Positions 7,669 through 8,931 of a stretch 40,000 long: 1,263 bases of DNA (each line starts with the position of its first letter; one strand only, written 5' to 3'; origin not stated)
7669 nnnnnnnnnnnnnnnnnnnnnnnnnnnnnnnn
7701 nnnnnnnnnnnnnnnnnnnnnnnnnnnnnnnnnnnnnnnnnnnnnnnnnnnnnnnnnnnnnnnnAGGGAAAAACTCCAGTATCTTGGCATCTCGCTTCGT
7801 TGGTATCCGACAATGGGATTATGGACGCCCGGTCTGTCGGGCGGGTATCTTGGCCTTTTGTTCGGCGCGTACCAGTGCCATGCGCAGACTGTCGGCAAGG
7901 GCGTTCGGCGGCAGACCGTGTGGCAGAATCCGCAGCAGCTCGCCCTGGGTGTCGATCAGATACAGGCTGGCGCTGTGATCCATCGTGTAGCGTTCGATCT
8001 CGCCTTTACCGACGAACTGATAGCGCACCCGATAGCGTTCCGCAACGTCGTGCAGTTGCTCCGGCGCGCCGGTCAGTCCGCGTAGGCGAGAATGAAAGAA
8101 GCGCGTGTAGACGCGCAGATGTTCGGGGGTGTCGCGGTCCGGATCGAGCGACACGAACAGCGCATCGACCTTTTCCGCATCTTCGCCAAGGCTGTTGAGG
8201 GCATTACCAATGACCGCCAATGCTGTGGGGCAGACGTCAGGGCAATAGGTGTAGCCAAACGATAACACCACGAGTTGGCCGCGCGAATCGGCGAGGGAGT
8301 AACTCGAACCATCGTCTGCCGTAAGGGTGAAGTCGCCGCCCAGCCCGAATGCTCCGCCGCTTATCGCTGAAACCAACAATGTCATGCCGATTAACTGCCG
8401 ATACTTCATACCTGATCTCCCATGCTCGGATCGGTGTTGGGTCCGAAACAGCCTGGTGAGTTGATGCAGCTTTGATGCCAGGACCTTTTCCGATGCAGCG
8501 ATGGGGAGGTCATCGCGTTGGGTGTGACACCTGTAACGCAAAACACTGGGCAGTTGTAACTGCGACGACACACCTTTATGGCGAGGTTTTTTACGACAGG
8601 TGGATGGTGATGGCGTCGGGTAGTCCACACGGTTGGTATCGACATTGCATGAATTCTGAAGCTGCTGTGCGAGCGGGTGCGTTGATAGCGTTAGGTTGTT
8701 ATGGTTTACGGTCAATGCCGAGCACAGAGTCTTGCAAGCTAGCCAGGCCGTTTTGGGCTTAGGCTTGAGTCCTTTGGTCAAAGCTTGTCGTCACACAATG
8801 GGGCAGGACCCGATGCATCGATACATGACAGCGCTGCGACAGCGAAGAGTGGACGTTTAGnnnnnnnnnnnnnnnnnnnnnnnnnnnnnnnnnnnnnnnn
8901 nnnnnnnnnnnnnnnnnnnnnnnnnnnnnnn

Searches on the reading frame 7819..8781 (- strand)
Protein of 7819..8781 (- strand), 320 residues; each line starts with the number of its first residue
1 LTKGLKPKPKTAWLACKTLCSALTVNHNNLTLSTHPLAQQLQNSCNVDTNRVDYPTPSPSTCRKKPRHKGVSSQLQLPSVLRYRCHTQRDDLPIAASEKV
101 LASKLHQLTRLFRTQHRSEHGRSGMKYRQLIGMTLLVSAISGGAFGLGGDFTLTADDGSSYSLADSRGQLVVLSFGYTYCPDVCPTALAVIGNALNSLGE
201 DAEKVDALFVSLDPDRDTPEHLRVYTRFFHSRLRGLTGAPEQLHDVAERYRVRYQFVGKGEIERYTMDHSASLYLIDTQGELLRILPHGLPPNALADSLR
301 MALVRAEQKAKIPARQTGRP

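Call 17: search_protein_families(library=pfam, proteins=[window:7819-8781:-], max_evalue=0.001)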
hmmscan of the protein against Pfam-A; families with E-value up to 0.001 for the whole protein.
window:7819-8781:- (320 aa): 2 families
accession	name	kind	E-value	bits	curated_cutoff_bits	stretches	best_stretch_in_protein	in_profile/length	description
PF02630.20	SCO1-SenC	-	6.8e-43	146.3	22.8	1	148-281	1-133/134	SCO1/SenC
PF00578.27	AhpC-TSA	-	4.8e-05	23.7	26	1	150-224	7-72/124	AhpC/TSA family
